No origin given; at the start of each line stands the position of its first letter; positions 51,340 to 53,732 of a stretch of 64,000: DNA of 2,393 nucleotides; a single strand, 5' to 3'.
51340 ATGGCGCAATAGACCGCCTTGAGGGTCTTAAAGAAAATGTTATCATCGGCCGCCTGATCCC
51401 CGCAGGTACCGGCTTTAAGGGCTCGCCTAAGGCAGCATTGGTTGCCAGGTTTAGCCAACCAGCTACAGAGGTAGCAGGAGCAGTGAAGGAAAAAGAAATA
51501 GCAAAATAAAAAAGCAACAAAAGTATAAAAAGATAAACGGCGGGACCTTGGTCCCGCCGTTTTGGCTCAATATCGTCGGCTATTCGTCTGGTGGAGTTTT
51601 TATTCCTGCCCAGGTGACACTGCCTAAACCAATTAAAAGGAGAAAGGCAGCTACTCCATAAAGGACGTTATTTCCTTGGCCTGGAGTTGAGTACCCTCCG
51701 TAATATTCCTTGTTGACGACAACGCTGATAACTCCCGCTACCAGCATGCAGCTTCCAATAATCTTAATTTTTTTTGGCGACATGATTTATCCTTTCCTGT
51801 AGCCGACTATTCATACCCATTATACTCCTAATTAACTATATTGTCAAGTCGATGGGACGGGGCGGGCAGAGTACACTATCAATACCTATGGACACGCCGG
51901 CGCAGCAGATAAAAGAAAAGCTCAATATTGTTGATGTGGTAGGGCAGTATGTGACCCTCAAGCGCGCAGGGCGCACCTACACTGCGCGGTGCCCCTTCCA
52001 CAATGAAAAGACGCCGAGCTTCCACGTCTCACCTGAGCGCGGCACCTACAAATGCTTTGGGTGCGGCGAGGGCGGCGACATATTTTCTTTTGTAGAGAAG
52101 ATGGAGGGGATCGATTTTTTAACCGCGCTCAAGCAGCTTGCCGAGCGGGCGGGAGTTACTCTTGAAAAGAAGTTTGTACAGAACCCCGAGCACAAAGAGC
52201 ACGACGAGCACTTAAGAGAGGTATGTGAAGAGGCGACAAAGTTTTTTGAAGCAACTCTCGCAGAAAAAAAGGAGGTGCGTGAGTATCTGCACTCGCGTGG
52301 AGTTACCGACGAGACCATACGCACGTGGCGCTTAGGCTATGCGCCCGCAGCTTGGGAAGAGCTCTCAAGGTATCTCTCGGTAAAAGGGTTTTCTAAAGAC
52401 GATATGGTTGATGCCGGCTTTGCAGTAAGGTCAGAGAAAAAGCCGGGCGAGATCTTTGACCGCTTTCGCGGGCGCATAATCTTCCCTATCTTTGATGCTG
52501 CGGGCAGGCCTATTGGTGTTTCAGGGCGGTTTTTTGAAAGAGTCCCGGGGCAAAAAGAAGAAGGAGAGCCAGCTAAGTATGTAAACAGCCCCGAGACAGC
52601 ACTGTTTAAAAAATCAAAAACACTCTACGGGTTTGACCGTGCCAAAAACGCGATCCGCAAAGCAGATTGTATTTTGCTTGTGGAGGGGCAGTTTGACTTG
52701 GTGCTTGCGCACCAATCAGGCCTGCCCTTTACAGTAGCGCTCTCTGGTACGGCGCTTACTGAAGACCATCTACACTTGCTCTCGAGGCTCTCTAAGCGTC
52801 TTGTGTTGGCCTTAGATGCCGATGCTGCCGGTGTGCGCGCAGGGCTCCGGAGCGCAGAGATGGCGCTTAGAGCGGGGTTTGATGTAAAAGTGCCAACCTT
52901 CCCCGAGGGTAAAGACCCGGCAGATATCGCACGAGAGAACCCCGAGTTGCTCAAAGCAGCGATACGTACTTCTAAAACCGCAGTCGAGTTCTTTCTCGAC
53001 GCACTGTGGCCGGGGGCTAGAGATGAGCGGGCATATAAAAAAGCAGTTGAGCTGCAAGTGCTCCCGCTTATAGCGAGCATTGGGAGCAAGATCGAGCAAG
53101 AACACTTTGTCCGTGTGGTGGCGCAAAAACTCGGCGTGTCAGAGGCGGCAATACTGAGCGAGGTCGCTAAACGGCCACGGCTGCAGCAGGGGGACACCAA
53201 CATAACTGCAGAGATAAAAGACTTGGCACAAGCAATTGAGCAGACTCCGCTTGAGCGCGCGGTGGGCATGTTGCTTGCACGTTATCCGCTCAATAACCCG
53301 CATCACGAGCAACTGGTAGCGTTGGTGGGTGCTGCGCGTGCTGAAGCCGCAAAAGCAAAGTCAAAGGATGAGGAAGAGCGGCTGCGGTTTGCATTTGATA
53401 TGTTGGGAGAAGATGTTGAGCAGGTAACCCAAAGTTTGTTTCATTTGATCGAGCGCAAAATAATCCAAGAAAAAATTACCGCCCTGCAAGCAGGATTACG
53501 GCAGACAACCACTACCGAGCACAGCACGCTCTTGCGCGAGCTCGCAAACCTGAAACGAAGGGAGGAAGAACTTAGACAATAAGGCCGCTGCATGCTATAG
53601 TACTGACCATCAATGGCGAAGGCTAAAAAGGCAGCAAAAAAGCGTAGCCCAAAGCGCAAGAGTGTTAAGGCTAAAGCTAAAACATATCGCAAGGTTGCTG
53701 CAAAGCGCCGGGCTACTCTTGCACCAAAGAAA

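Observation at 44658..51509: rpoB and rpoC fused into a single 2283-aa ORF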

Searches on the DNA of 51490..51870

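Call 54: search_rna_families(source=window, start=51490, end=51870, threshold=evalue, max_evalue=10, show_alignments=2)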
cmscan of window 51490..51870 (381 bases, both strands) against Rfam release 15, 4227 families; matches with E-value up to 10: 5.
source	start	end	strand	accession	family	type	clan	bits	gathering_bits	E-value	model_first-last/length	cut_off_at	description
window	51500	51571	+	RF02029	sraA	Gene; sRNA;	-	21.8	56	0.45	1-95/95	no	sraA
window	51535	51562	+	RF02066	STnc320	Gene; sRNA;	-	19.8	50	0.24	20-47/55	no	Salmonella enterica sRNA STnc320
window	51490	51592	+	RF01675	CrcZ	Gene; sRNA;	-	19.5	95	0.0026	288-398/398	5'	Pseudomonas sRNA CrcZ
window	51490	51563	+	RF01408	sraL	Gene; sRNA;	-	16.1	39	0.21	70-142/142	5'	sraL Hfq binding RNA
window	51506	51565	+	RF00382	DnaX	Cis-reg; frameshift_element;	-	13.2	35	2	1-65/65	no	DnaX ribosomal frameshifting element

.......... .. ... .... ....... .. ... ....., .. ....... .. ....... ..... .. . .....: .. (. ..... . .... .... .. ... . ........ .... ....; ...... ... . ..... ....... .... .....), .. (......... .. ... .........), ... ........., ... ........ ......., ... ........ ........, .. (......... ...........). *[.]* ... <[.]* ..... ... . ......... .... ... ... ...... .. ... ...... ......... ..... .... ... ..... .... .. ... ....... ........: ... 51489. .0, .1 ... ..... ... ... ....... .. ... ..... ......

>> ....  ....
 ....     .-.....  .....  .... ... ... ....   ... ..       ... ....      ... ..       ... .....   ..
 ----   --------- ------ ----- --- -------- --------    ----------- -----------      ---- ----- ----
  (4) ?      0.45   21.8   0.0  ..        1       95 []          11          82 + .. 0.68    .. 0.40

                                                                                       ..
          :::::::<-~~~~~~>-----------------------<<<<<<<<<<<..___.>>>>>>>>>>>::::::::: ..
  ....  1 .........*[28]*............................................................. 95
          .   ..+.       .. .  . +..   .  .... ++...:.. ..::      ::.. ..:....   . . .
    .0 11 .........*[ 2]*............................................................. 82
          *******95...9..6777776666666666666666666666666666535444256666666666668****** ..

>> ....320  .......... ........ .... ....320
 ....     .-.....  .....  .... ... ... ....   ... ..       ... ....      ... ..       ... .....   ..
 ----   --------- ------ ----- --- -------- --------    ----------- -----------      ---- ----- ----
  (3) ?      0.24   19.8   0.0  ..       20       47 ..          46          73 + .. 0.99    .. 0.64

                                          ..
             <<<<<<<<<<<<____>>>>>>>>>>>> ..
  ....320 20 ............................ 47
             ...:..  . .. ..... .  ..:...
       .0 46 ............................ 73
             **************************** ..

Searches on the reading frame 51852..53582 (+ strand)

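Call 10: search_protein_families(library=pfam, proteins=[window:51852-53582:+])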
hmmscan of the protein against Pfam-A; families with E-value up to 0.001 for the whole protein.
window:51852-53582:+ (576 aa): 7 families
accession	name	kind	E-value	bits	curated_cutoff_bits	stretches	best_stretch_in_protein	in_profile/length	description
PF08275.17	DNAG_N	-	8.2e-38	129.8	26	1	131-265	1-128/128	DNA primase catalytic core, N-terminal domain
PF01807.25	Zn_ribbon_DnaG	-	3.9e-36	123.2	24.9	1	17-106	6-95/98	CHC2 zinc finger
PF13155.12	Toprim_2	-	1.8e-17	63.9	22.1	1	276-358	2-86/88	Toprim-like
PF13662.12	Toprim_4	-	2.7e-12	47.2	25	1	273-346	2-82/85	Toprim domain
PF01751.28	Toprim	-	6.6e-07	29.9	23.1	1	274-344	2-90/96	Toprim domain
PF13362.12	Toprim_3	-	3.1e-06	28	27.2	1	274-362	2-91/95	Toprim domain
PF10410.14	DnaB_bind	-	3.7e-05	24.3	20.6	0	402-431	26-55/56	DnaB-helicase binding domain of primase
